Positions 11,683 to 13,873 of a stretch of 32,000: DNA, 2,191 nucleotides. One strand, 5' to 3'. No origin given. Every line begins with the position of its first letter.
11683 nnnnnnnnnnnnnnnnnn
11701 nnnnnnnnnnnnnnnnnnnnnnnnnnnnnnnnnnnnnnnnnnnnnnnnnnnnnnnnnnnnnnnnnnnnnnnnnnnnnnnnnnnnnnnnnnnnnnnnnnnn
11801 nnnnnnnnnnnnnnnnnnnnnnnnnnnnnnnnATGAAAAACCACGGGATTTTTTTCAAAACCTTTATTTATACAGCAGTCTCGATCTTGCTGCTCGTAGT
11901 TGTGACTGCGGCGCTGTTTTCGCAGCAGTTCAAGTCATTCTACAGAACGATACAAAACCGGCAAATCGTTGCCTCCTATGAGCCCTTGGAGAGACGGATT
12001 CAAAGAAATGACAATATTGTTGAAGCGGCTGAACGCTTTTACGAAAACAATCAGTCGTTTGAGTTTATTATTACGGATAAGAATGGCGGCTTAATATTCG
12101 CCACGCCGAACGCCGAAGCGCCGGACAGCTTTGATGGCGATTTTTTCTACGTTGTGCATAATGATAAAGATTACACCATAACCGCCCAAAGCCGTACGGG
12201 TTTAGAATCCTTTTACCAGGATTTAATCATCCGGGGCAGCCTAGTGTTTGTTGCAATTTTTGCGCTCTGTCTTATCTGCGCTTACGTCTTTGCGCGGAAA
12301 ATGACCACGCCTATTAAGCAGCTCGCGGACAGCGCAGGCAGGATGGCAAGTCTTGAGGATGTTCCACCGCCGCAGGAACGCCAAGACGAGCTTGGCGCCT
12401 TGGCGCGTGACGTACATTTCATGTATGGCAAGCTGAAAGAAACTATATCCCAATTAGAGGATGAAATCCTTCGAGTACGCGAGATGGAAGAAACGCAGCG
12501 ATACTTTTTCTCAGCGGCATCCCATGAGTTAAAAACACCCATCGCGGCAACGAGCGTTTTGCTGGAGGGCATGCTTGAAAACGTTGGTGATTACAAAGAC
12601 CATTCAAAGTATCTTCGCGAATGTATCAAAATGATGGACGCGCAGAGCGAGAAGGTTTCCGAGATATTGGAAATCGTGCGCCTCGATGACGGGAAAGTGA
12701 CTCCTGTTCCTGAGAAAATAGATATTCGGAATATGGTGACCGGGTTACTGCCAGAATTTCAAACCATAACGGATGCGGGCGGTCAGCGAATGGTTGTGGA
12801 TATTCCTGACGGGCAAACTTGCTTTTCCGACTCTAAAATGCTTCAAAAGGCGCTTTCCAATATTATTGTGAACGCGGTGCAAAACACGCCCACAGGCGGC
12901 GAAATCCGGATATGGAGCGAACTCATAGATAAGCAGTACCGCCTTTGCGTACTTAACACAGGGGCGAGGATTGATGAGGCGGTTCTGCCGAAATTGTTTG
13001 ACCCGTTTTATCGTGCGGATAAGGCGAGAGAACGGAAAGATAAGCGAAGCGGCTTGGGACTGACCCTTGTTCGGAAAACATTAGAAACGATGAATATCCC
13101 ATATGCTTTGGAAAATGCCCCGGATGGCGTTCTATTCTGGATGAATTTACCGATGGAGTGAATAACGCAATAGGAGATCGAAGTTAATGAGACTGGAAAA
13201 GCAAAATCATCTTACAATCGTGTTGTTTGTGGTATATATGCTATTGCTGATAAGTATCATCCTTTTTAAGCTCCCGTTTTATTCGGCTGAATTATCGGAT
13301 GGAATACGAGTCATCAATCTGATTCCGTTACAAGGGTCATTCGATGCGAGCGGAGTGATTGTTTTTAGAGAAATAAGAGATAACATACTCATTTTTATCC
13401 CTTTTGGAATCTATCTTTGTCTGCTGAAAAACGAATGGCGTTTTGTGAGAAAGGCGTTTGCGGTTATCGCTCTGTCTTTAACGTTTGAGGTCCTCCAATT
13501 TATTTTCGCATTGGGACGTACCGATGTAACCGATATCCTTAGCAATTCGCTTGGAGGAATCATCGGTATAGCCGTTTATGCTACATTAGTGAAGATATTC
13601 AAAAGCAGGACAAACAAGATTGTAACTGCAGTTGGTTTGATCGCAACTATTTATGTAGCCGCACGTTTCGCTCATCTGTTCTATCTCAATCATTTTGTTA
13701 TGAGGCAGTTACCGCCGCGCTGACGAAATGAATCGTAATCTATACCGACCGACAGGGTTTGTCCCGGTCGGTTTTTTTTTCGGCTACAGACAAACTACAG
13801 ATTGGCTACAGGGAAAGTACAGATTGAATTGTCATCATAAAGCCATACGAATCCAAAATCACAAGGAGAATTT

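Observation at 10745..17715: Chromosomal van island with a mosaic gene set: VanB-like regulators, VanA/VanF-like ligase, VanZ, and a serine DD-carboxypeptidase in place of VanY/VanW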

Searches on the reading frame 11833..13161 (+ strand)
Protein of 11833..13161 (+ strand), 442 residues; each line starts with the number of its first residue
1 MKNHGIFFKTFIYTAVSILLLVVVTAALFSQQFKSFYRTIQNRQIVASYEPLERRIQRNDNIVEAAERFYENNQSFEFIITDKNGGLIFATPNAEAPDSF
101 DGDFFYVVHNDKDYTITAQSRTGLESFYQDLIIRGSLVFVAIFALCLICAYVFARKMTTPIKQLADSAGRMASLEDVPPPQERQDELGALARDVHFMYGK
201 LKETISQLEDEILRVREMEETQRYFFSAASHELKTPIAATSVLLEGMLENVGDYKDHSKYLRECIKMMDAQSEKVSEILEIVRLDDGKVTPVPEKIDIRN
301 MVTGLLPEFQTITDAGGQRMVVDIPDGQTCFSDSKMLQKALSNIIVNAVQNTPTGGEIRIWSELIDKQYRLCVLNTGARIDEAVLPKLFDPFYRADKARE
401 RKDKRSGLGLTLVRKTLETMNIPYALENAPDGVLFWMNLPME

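Call 3: search_protein_families(library=ncbifam, proteins=[window:11833-13161:+], max_evalue=0.00001)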
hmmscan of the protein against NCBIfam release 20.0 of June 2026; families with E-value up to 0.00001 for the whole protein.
window:11833-13161:+ (442 aa): 63 families (the best 25 are shown)
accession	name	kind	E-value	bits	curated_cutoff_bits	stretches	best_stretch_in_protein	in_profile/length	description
NF033090.1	HK_VanS_B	exception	1.6e-190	633.9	920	1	1-441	1-443/447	vancomycin resistance histidine kinase VanS-B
NF046044.1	PnpS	equivalog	5.2e-35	121.2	400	1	200-421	149-370/390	two-component system histidine kinase PnpS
TIGR02966.1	phoR_proteo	equivalog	5.2e-35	121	334.2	1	211-419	103-312/333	phosphate regulon sensor histidine kinase PhoR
TIGR01386.1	cztS_silS_copS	subfamily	1e-31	110.4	292.55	1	118-418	148-435/457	heavy metal sensor histidine kinase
NF033092.0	HK_WalK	equivalog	9.6e-31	107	725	1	216-421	366-573/594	cell wall metabolism sensor histidine kinase WalK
NF008312.0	PRK11100.1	equivalog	4e-30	105.1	356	1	140-440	189-473/477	two-component system sensor histidine kinase CreC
NF008235.0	PRK11006.1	equivalog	6.9e-30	104.3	390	1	211-422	193-403/431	phosphate regulon sensor histidine kinase PhoR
NF040691.1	MtrAB_MtrB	equivalog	3.2e-29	102.3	450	1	133-413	186-463/507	MtrAB system histidine kinase MtrB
NF012163.2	BaeS_SmeS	equivalog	2.9e-27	95.7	500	1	136-430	166-446/457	sensor histidine kinase efflux regulator BaeS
NF041735.1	hist_kin_RppB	equivalog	2.4e-26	92.5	400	1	222-418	216-415/438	two-component system sensor histidine kinase RppB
NF033091.0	HK_VanS_ACDEFG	equivalog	1.2e-25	90.2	400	1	142-421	3-274/293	vancomycin resistance histidine kinase VanS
NF052314.1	T9SS_HK_PorY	subfamily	7e-25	87.9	350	1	9-422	5-401/418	PorY family sensor histidine kinase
NF007837.0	PRK10549.1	equivalog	7e-25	87.6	603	1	136-429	166-445/466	envelope stress sensor histidine kinase BaeS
NF041832.1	near_NosP_CTERM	subfamily_domain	1.4e-24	86.9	400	1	224-441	9-225/370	NahK/ErcS family hybrid sensor histidine kinase/response regulator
NF007345.0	PRK09835.1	subfamily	1.5e-24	86.4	423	1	212-440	252-479/482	Cu(+)/Ag(+) sensor histidine kinase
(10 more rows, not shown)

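Call 4: search_protein_families(library=pfam, proteins=[window:11833-13161:+], max_evalue=0.00001)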
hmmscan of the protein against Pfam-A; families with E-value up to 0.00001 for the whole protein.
window:11833-13161:+ (442 aa): 3 families
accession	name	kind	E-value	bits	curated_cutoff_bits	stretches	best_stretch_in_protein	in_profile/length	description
PF02518.31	HATPase_c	-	5.6e-17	62.6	26.4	1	333-441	2-109/111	Histidine kinase-, DNA gyrase B-, and HSP90-like ATPase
PF00512.31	HisKA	-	3.6e-08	33.8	26.9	1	222-287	2-66/66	His Kinase A (phospho-acceptor) domain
PF00672.30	HAMP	-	2.4e-07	31.4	25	1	153-202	2-52/53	HAMP domain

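Call 26: search_dna_similar(query=window:11833-13161:+, collection=plasmids, mode=protein, max_rows=8, max_evalue=1e-30)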
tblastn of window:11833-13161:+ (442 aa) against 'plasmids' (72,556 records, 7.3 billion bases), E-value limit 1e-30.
Records with a match: 75; places in all: 80; records where one place covers at least 80% of the query: 22.
Best place of each record, by identity: 60-80% 17; <60% 58.
By first word of the organism name: Bacillus 56; Enterococcus 18; Listeria 1.
By predicted mobility (MOB-suite, as given by PLSDB): non-mobilizable 40; conjugative 30; mobilizable 5.
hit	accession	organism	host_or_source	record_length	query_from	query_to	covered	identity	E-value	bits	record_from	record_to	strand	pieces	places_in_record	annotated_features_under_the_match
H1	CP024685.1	Bacillus wiedmannii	cell culture,soil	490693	1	440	100%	67.2%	0e+0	610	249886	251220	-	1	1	vancomycin resistance histidine kinase VanS | DNA-binding response regulator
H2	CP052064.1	Bacillus thuringiensis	soil sample,soil sample from Harissa ...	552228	1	440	100%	66.7%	0e+0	610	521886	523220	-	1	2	HAMP domain-containing histidine kinase | response regulator transcription factor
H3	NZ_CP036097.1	Bacillus toyonensis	cell culture,soil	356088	1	440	100%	66.1%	0e+0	600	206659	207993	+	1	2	HAMP domain-containing sensor histidine kinase | response regulator transcription factor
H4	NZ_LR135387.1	Enterococcus faecium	-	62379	1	440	100%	61.8%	3e-175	551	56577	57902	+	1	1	vanS-B: vancomycin resistance histidine kinase VanS-B | vanS gene in vanB cluster: vanS; glycopeptide resistance gene cluster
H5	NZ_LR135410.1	Enterococcus faecium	-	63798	1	440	100%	61.8%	3e-175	551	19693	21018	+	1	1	vanS-B: vancomycin resistance histidine kinase VanS-B | vanS gene in vanB cluster: vanS; glycopeptide resistance gene cluster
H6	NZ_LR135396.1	Enterococcus faecium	-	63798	1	440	100%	61.8%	3e-175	551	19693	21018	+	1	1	vanS-B: vancomycin resistance histidine kinase VanS-B | vanS gene in vanB cluster: vanS; glycopeptide resistance gene cluster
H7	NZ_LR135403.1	Enterococcus faecium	-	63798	1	440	100%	61.8%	3e-175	551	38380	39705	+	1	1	vanS-B: vancomycin resistance histidine kinase VanS-B | vanS gene in vanB cluster: vanS; glycopeptide resistance gene cluster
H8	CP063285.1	Enterococcus faecium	Homo sapiens,rectal swab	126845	1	440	100%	61.8%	3e-175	551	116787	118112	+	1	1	vanS: VanB-type vancomycin resistance histidine kinase VanS | vanS-B: vancomycin resistance histidine kinase VanS-B | vanS gene in vanB cluster: vanS; glycopeptide resistance gene cluster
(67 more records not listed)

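Call 28: get_annotated_region(hit=H4, flank=7000)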
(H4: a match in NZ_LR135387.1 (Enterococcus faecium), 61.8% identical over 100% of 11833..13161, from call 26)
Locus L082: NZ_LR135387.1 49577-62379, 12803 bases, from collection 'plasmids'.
description: Enterococcus faecium isolate E7933 plasmid 4
organism: Enterococcus faecium (NCBI taxid 1352)
taxonomy: Bacteria; Bacillota; Bacilli; Lactobacillales; Enterococcaceae; Enterococcus; Enterococcus faecium
host: -; source: -; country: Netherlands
typing (MOB-suite, as given by PLSDB): conjugative; replicon rep_cluster_185; relaxase MOBP; mating-pair formation MPF_T
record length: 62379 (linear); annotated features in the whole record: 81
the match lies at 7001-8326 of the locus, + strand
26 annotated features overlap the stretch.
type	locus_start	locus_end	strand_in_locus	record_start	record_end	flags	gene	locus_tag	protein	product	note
CDS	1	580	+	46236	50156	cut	-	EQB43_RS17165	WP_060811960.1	YodL domain-containing protein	-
CDS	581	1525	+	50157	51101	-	-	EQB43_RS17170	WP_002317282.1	hypothetical protein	-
CDS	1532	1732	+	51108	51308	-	-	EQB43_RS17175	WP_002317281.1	transposon-transfer assisting family protein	-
CDS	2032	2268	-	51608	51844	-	-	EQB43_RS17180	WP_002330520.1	helix-turn-helix domain-containing protein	-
CDS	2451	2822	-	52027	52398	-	-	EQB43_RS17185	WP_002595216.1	cysteine-rich VLP domain-containing protein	-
CDS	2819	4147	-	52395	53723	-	-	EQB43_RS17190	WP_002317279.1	relaxase/mobilization nuclease domain-containing protein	-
CDS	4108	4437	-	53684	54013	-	mobC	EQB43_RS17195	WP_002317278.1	plasmid mobilization relaxosome protein MobC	-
CDS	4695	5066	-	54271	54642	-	-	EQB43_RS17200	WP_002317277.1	helix-turn-helix transcriptional regulator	-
CDS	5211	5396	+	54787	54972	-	-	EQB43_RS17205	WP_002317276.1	DNA-binding protein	-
CDS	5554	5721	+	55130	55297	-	-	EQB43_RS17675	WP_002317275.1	hypothetical protein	-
predicted_resistance_gene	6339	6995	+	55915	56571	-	vanR-B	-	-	vancomycin resistance response regulator transcription factor VanR-B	predicted by amrfinderplus; class GLYCOPEPTIDE; identity 100.0%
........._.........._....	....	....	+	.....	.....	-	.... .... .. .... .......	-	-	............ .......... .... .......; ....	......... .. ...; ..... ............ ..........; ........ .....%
predicted_resistance_gene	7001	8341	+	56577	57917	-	vanS-B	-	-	vancomycin resistance histidine kinase VanS-B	predicted by amrfinderplus; class GLYCOPEPTIDE; identity 98.21%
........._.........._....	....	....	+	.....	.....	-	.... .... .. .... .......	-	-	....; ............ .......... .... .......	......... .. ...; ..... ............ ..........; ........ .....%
CDS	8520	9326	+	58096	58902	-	vanY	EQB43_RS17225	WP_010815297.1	VanY-B/VanY-G family D-Ala-D-Ala carboxypeptidase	GO:0006508 - proteolysis [Evidence IEA]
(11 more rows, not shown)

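Call 30: get_annotated_region(hit=H1, flank=5000)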
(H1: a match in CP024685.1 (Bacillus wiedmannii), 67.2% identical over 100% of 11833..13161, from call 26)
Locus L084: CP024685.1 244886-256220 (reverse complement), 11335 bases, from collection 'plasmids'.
description: Bacillus wiedmannii bv. thuringiensis strain FCC41 plasmid pFCC41-1-490K, complete sequence
organism: Bacillus wiedmannii (NCBI taxid 2494319)
taxonomy: Bacteria; Bacillota; Bacilli; Bacillales; Bacillaceae; Bacillus; Bacillus wiedmannii
host: -; source: cell culture,soil; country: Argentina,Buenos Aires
typing (MOB-suite, as given by PLSDB): non-mobilizable; replicon rep_cluster_164,rep_cluster_1698,rep_cluster_1912
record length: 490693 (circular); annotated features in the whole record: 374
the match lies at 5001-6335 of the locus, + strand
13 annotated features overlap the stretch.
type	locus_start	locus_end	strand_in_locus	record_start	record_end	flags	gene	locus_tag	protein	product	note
CDS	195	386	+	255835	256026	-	-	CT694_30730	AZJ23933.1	hypothetical protein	-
CDS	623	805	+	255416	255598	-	-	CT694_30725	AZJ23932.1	hypothetical protein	-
CDS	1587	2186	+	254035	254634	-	-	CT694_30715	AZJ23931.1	hypothetical protein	-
CDS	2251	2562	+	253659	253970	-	-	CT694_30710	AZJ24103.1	hypothetical protein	-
CDS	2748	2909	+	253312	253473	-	-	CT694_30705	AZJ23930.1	aspartyl-phosphate phosphatase Spo0E family protein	-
CDS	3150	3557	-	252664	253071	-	-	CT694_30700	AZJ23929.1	hypothetical protein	-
CDS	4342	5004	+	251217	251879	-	-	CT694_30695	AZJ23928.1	DNA-binding response regulator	-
CDS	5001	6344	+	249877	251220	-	-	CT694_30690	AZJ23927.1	vancomycin resistance histidine kinase VanS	-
CDS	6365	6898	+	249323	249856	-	-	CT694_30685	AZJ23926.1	teicoplanin resistance protein VanZ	-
CDS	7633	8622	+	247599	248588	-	-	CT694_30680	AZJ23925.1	glycerophosphodiester phosphodiesterase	-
CDS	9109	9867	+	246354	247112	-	-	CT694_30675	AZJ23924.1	hypothetical protein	-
CDS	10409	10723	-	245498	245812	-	-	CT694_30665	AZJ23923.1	hypothetical protein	-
CDS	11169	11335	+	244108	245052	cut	-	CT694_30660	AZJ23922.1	nucleoside hydrolase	-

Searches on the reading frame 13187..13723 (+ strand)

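Call 3: search_protein_families(library=ncbifam, proteins=[window:13187-13723:+], max_evalue=0.00001)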
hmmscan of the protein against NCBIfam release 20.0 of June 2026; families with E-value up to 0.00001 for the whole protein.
window:13187-13723:+ (178 aa): 3 families
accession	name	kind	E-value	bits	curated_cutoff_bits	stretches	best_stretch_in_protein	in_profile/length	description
NF033125.2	vanZ-A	exception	2.2e-25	89.7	250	1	12-164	7-159/164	glycopeptide resistance protein VanZ-A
NF000142.1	vanZ-Pt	exception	4e-10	40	260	1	43-134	51-140/143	glycopeptide resistance protein VanZ-Pt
NF000145.1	vanZ-F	exception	3.6e-06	27.4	375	1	15-163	50-192/206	glycopeptide resistance protein VanZ-F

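Call 4: search_protein_families(library=pfam, proteins=[window:13187-13723:+], max_evalue=0.00001)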
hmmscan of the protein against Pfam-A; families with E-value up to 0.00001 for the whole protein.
window:13187-13723:+ (178 aa): 1 family
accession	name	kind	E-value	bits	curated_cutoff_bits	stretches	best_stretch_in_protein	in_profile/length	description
PF04892.17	VanZ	-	1.6e-20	74.4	30.1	1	14-133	1-124/126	VanZ like family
